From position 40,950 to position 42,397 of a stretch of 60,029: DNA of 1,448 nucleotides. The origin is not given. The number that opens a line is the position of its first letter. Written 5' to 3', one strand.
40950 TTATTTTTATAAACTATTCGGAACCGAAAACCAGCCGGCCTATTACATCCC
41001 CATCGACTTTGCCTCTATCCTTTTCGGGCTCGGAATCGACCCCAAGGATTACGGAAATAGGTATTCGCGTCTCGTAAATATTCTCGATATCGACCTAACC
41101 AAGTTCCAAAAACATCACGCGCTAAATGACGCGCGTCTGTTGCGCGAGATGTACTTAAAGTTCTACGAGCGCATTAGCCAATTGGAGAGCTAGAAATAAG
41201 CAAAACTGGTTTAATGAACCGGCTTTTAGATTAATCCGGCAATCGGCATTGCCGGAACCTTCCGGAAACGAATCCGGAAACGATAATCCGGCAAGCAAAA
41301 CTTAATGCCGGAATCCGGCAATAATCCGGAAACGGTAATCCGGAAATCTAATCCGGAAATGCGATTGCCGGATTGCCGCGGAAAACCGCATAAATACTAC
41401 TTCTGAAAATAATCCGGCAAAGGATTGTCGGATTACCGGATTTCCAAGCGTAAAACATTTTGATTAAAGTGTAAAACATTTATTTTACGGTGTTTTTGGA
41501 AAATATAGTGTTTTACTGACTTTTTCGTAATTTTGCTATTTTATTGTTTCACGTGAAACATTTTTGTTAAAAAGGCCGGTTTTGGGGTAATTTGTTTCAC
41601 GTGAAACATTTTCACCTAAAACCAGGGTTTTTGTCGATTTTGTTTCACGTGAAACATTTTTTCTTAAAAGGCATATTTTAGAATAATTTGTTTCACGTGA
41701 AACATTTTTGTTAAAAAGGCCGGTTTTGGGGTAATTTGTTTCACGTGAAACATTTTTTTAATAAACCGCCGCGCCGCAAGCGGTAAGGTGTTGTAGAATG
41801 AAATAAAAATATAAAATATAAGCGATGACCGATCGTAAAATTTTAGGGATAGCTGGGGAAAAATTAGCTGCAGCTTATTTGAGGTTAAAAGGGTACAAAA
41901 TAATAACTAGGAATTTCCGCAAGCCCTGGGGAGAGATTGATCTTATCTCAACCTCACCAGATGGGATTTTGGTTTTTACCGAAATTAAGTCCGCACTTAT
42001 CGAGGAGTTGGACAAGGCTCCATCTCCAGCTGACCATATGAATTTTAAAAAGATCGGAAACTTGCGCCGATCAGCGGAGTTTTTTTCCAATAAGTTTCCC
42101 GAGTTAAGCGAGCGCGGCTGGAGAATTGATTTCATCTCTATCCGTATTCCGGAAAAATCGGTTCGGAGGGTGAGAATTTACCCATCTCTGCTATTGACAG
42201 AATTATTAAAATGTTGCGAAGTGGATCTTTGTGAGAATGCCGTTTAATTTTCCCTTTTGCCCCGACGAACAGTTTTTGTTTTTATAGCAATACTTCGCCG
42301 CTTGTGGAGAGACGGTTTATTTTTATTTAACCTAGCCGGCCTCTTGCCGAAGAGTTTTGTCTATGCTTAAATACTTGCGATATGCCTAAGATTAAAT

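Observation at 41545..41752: Five perfect parS sites phased at an exact 48-bp period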

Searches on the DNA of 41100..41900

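Call 62: search_rna_families(source=window, start=41100, end=41900, threshold=evalue, max_evalue=1)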
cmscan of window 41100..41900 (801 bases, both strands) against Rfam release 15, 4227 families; matches with E-value up to 1: 26.
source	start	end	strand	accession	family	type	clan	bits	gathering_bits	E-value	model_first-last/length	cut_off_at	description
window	41596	41749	+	RF04133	MIR2646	Gene; miRNA;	-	46.5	245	1.1e-08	1-256/256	no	MIR2646 microRNA precursor family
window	41633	41712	+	RF04027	mir-1422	Gene; miRNA;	-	31.3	60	0.0016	1-84/84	no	mir-1422 microRNA precursor family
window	41595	41750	-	RF04128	MIR8562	Gene; miRNA;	-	29.7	211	0.0024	1-242/242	no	MIR8562 microRNA precursor family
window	41684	41758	+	RF03926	MIR1435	Gene; miRNA;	-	28.4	94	0.057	1-186/186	no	MIR1435 microRNA precursor family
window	41682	41761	+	RF04230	mir-9261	Gene; miRNA;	-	27.4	86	0.0035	1-92/92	no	mir-9261 microRNA precursor family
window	41540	41614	+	RF03926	MIR1435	Gene; miRNA;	-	27.4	94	0.092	1-186/186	no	MIR1435 microRNA precursor family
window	41593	41752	-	RF04097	MIR2630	Gene; miRNA;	-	25.6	144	0.0081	27-202/229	no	MIR2630 microRNA precursor family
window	41594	41673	-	RF00801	mir-280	Gene; miRNA;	-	23.9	70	0.089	1-83/83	no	mir-280 microRNA precursor family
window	41245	41357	+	RF01721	Pseudomon-groES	Cis-reg;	-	23.3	50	0.073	1-111/111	no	Pseudomon-groES RNA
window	41543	41658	+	RF04156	MIR2670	Gene; miRNA;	-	23.2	117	0.015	1-200/200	no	MIR2670 microRNA precursor family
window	41587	41662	-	RF01666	rox2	Cis-reg;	-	23.2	55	0.24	1-71/71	no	Drosophila rox2 ncRNA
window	41641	41704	+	RF03743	MIR7696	Gene; miRNA;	-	22.9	83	0.11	1-88/88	no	MIR7696 microRNA precursor family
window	41639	41706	+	RF00937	mir-653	Gene; miRNA;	-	22.6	77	0.07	1-78/78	no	mir-653 microRNA precursor family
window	41545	41656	+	RF04097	MIR2630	Gene; miRNA;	-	21.6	144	0.075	47-182/229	no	MIR2630 microRNA precursor family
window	41683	41758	-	RF01666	rox2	Cis-reg;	-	21.4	55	0.66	1-71/71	no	Drosophila rox2 ncRNA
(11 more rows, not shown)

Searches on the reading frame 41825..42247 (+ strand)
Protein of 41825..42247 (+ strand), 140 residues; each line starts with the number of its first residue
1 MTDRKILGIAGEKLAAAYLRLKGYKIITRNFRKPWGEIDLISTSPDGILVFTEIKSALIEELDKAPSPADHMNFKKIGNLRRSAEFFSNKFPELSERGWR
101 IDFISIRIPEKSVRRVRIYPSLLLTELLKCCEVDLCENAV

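Call 10: search_protein_families(library=pfam, proteins=[window:41825-42247:+], max_evalue=0.001)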
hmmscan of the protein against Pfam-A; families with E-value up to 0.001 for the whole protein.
window:41825-42247:+ (140 aa): 2 families
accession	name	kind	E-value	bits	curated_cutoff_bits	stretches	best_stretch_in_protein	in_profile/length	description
PF02021.23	UPF0102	-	1.1e-17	64.6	23.6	1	11-106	1-80/80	Uncharacterised protein family UPF0102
PF08378.17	NERD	-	8.4e-07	29.9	22.1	1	8-56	2-56/111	Nuclease-related domain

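Call 19: find_encoding_contigs(protein=window:41825-42247:+, flank=10000, max_places=6)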
Protein window:41825-42247:+ (140 aa): 4 contigs read that carry it; 4 places shown.
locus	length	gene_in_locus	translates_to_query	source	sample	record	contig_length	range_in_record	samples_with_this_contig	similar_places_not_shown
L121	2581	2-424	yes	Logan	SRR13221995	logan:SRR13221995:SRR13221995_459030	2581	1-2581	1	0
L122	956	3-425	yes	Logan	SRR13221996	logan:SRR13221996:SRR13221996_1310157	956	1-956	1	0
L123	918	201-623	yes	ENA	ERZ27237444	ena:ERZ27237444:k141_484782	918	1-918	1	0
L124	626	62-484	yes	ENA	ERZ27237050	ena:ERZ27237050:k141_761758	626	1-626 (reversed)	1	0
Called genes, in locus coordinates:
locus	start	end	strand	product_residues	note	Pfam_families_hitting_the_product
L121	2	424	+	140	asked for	PF08378:NERD (weak), PF02021:UPF0102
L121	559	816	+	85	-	PF01649:Ribosomal_S20p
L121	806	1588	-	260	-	-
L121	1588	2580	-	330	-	?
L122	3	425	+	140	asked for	PF08378:NERD (weak), PF02021:UPF0102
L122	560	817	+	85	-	PF01649:Ribosomal_S20p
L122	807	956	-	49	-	?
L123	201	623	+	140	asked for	PF08378:NERD (weak), PF02021:UPF0102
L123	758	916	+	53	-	?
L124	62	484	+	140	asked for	PF08378:NERD (weak), PF02021:UPF0102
